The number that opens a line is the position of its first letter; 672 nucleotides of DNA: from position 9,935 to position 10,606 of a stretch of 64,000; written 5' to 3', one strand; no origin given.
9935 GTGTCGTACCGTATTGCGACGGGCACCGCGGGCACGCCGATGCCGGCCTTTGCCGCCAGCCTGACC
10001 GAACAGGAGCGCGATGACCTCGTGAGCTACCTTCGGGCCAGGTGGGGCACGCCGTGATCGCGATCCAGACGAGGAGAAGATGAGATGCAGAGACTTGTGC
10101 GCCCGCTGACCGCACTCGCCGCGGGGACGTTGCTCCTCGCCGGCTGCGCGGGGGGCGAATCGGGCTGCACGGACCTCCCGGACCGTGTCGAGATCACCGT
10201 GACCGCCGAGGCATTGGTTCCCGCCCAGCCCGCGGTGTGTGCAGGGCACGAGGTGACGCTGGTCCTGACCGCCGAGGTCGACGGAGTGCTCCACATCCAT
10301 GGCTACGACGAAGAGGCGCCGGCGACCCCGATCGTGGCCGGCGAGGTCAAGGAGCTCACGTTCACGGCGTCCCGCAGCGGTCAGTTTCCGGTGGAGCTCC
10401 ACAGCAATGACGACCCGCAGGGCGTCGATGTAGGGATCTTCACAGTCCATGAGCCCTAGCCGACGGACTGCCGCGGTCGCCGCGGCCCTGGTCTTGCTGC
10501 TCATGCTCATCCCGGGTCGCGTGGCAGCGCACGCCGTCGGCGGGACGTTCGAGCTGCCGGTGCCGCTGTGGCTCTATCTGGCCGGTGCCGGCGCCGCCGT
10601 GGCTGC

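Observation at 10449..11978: Uncharacterised polytopic membrane protein with a six-Cys loop and N-terminal His inside a copper / cytochrome-c maturation operon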

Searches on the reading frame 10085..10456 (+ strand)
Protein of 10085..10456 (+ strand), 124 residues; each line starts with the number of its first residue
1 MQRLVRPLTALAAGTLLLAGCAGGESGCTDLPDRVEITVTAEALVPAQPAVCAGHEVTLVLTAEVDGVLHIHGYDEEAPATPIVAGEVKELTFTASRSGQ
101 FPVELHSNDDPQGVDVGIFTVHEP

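Call 3: search_protein_families(library=pfam, proteins=[window:10085-10456:+], max_evalue=1)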
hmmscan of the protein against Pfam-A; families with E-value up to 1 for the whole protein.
window:10085-10456:+ (124 aa): 1 family
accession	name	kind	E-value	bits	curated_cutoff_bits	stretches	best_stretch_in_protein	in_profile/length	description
PF13473.12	Cupredoxin_1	-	0.0038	17.7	27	1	32-113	20-100/104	Cupredoxin-like domain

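Call 4: search_protein_families(library=ncbifam, proteins=[window:10085-10456:+], max_evalue=1)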
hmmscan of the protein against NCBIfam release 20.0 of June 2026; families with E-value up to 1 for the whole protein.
window:10085-10456:+ (124 aa): 2 families
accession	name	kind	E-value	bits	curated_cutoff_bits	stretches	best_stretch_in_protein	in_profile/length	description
NF040901.1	SeO3_TeO2_ExtH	equivalog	0.04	12.9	200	1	4-47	7-48/430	selenite/tellurite reduction operon rhodanese-like protein ExtH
NF047847.2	SS_mature_LptM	equivalog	0.091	12.9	27.7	1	1-21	1-20/31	LPS translocon maturation chaperone LptM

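Call 67: search_solved_structures(query=A6, max_evalue=10, show_alignments=2)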
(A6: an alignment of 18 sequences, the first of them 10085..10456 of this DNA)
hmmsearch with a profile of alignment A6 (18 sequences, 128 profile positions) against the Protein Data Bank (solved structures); distinct sequences matched with E-value up to 10: 157 (the best 60 are shown).
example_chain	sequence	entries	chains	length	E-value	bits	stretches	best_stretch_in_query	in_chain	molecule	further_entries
8bl3_A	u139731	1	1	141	2.8e-08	37.2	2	62-105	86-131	scIg12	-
8bl6_A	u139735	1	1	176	4.4e-08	36.6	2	62-105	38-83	dIG14-scdim-EF62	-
6pty_A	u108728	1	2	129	7.8e-07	32.6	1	28-110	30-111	Cytochrome c oxidase subunit 2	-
6ptt_A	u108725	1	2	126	1.2e-06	32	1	28-109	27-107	Cytochrome c oxidase subunit 2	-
2lln_A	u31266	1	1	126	6e-06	29.7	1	28-109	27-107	Cytochrome c oxidase subunit 2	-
2cua_A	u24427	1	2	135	6.5e-06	29.6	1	27-109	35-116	PROTEIN (CUA)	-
2fwl_B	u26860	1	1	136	6.6e-06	29.6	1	27-109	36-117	Cytochrome c oxidase subunit II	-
5u7n_A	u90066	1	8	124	7.2e-06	29.4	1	28-107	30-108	Cytochrome c oxidase subunit 2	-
3s33_B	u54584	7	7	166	9.2e-06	29.1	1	27-109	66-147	Cytochrome c oxidase subunit 2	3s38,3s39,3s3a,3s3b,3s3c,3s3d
3eh3_B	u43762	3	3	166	9.2e-06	29.1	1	27-109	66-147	Cytochrome c oxidase subunit 2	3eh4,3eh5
1ehk_B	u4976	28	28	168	9.4e-06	29.1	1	27-109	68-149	BA3-TYPE CYTOCHROME-C OXIDASE | Cytochrome c oxidase polypeptide II | Cytochrome c oxidase subunit 2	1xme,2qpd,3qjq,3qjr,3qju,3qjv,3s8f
2qpe_B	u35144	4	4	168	9.4e-06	29.1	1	27-109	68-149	Cytochrome c oxidase subunit 2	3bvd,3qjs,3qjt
6tfd_A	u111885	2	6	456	1.2e-05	28.7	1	56-109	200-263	Copper-containing nitrite reductase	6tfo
3x1e_A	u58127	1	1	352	1.2e-05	28.7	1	89-127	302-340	Nitrite reductase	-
5zl1_A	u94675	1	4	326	1.4e-05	28.5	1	55-105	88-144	Putative copper-type nitrite reductase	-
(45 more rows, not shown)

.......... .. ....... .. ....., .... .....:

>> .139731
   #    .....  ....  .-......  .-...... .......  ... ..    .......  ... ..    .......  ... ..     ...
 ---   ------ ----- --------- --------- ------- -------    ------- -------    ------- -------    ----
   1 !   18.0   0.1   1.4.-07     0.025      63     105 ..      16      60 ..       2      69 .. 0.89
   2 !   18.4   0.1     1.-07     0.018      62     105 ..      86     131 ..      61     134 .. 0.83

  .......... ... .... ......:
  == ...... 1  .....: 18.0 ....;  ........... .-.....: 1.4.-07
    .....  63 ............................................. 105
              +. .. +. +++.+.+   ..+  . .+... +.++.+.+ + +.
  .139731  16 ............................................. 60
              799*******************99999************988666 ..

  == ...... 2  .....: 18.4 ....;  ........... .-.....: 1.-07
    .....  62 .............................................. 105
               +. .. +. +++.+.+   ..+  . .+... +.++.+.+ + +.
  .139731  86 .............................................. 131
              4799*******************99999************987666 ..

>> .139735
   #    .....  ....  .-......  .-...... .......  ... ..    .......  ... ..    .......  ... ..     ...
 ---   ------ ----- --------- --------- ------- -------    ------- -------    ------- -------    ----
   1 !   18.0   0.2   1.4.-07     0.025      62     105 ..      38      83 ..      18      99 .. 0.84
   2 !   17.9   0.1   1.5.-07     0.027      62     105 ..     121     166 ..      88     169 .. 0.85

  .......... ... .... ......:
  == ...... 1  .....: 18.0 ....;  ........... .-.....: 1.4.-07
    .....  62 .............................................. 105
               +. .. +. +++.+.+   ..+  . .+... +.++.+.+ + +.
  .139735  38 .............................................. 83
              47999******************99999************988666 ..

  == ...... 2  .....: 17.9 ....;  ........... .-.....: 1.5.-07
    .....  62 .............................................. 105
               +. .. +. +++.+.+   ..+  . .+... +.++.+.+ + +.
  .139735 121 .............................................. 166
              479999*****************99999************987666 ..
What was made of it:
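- On Cupredoxin fold / Cupredoxin_1 (partner gene 10085-10459): A profile hits CuA, NirK and laccase domains (call 67).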

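Call 89: find_homologous_proteins(query=A6, max_evalue=0.001)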
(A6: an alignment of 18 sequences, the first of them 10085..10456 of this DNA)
Query A6 (18 sequences) (124 aa, profile of the alignment): 514 proteins with E <= 0.001 among 8000 candidates; the best 120 are listed.
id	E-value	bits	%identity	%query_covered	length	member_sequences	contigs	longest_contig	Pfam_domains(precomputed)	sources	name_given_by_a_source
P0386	1.7e-30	124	55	80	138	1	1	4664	-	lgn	-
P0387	3.4e-29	119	100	100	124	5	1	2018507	-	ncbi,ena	-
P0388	5.5e-29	119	70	64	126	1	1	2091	-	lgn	-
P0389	9.2e-29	118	64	73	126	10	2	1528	-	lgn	-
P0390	1.2e-28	118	32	83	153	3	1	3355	-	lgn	-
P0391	1.7e-28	117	64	73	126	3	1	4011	-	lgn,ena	-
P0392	2.5e-28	117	51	100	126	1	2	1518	-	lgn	-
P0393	3.3e-28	116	55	94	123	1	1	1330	-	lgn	-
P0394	4.0e-28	116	56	87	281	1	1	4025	PF04234.19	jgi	-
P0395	6.4e-28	115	96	100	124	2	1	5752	-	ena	-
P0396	7.3e-28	115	50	79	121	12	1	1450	-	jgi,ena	-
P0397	8.0e-28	115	64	73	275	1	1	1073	PF04234.19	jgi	-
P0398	1.0e-27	115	66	87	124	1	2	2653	-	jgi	jgi:hypothetical protein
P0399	1.1e-27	115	62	73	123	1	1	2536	-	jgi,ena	jgi:hypothetical protein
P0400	1.2e-27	115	63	96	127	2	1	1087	-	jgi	jgi:hypothetical protein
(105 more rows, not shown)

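Call 96: predict_structure(alignment_id=A8)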
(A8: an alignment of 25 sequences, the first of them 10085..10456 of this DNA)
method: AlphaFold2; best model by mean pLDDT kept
length: 124 residues; sequences in the alignment: 25
mean_pLDDT: 88.5   pTM: 0.74
mean pLDDT of the five models: 88.5, 88.1, 88.1, 87.8, 87.5
residues with pLDDT >= 90: 94; 70-90: 4; 50-70: 24; < 50: 2
segments of 3 or more residues with pLDDT < 50: none
pLDDT, mean of each block of 10 residues (from residue 1): 58 57 69 97 97 97 98 96 98 97 97 97 93
secondary structure, 60 per line:
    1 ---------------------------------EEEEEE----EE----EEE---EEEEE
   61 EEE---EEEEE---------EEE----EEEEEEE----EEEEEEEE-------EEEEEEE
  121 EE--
elements in order: E34-39 E50-52 E56-63 E67-71 E81-83 E88-94 E99-106 E114-122

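Call 99: fold_search(model_id=the predicted structure, library=pdb)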
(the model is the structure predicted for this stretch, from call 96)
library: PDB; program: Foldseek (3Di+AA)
matches with E <= 10: 1905; with E <= 0.001: 303
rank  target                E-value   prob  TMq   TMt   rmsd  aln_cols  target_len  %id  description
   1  4hcg_B                1.8e-06  1.00  0.56  0.75   2.8        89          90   15  Uncharacterized Cupredoxin-like Domain Protein Cupredoxin_1 with Zinc bound from Bacillus anthracis (released 2012-10-17)
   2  5u7n_G                2.5e-06  1.00  0.59  0.65   2.4        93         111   22  CRYSTAL STRUCTURE OF A CHIMERIC CUA DOMAIN (SUBUNIT II) OF CYTOCHROME BA3 FROM THERMUS THERMOPHILUS WITH THE AMICYANIN (released 2017-11-22)
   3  5ndc_B                3.1e-06  1.00  0.58  0.45   3.5       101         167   19  Structure of ba3-type cytochrome c oxidase from Thermus thermophilus by serial femtosecond crystallography (released 2017-08-23)
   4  4hcf_B                3.5e-06  1.00  0.59  0.74   2.7        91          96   14  Crystal Structure of Uncharacterized Cupredoxin-like Domain Protein Cupredoxin_1 with Copper Bound from Bacillus anthr (released 2012-10-17)
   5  4hcf_A                3.7e-06  1.00  0.57  0.78   2.7        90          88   14  Crystal Structure of Uncharacterized Cupredoxin-like Domain Protein Cupredoxin_1 with Copper Bound from Bacillus anthr (released 2012-10-17)
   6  5u7n_B                4.2e-06  1.00  0.59  0.63   2.4        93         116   22  CRYSTAL STRUCTURE OF A CHIMERIC CUA DOMAIN (SUBUNIT II) OF CYTOCHROME BA3 FROM THERMUS THERMOPHILUS WITH THE AMICYANIN (released 2017-11-22)
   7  5u7n_F                5.3e-06  1.00  0.57  0.64   2.8        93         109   22  CRYSTAL STRUCTURE OF A CHIMERIC CUA DOMAIN (SUBUNIT II) OF CYTOCHROME BA3 FROM THERMUS THERMOPHILUS WITH THE AMICYANIN (released 2017-11-22)
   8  2qpe_B                5.7e-06  1.00  0.61  0.47   1.9        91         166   21  An unexpected outcome of surface-engineering an integral membrane protein: Improved crystallization of cytochrome ba3  (released 2007-12-11)
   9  4hci_A                7.2e-06  1.00  0.58  0.79   2.6        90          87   14  Uncharacterized Cupredoxin-like Domain Protein Cupredoxin_1 from Bacillus anthracis (released 2012-10-17)
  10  6kol                  7.2e-06  1.00  0.55  0.54   4.5       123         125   20  Crystal structure of auracyanin from photosynthetic bacterium Roseiflexus castenholzii (released 2020-01-29)
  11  6pty_A                7.6e-06  1.00  0.59  0.61   2.7        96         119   19  Soluble model of human CuA (Tt3Lh) (released 2019-11-20)
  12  4hci_B                8.1e-06  1.00  0.58  0.76   2.7        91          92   14  Uncharacterized Cupredoxin-like Domain Protein Cupredoxin_1 from Bacillus anthracis (released 2012-10-17)
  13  6y72_A                8.1e-06  1.00  0.57  0.14   2.9       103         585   17  Pseudomonas stutzeri nitrous oxide reductase mutant, H178A (released 2021-01-27)
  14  5u7n_E                8.6e-06  1.00  0.59  0.65   2.4        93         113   22  CRYSTAL STRUCTURE OF A CHIMERIC CUA DOMAIN (SUBUNIT II) OF CYTOCHROME BA3 FROM THERMUS THERMOPHILUS WITH THE AMICYANIN (released 2017-11-22)
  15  2cua_B                8.6e-06  1.00  0.60  0.56   2.3        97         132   21  THE CUA DOMAIN OF CYTOCHROME BA3 FROM THERMUS THERMOPHILUS (released 1999-05-28)
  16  4hcg_A                9.6e-06  1.00  0.57  0.72   2.8        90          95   14  Uncharacterized Cupredoxin-like Domain Protein Cupredoxin_1 with Zinc bound from Bacillus anthracis (released 2012-10-17)
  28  7wgu_B                1.4e-05  1.00  0.56  0.22   3.7        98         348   18  Crystal structure of metal-binding protein EfeO from Escherichia coli (released 2022-12-14)
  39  7wgu_A                1.8e-05  1.00  0.55  0.22   3.9        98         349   18  Crystal structure of metal-binding protein EfeO from Escherichia coli (released 2022-12-14)
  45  8vuk                  2.1e-05  1.00  0.57  0.76   3.2        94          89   13  The crystal structure of Brucella abortus FtrB at 1.3 Angstrom resolution (released 2025-01-22)
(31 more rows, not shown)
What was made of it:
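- On Cupredoxin fold / Cupredoxin_1 (partner gene 10085-10459): Foldseek probability is 1.00 and TM-score 0.75-0.79 to 4hcf/4hcg/4hci (call 99).
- Closest known: Oxidase-dependent metal permease systems: EfeUOB, FtrABCD, FetMP/P19-Ftr1 and Fet3p-Ftr1p. Same: The partner's model superposes on EfeO (7wgu) and FtrB (8vuk) (call 99).
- Closest known: Cupredoxin_1. Same: These are the best structural matches (TM-score 0.75-0.79, Cu- or Zn-bound crystal forms; call 99).
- The partner's fold matches EfeO (7wgu) and FtrB (8vuk) (call 99). Its partners are electron-transfer folds: a cupredoxin and the c-type cytochrome domain on the CopCD fusion (calls 3, 67, 99).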
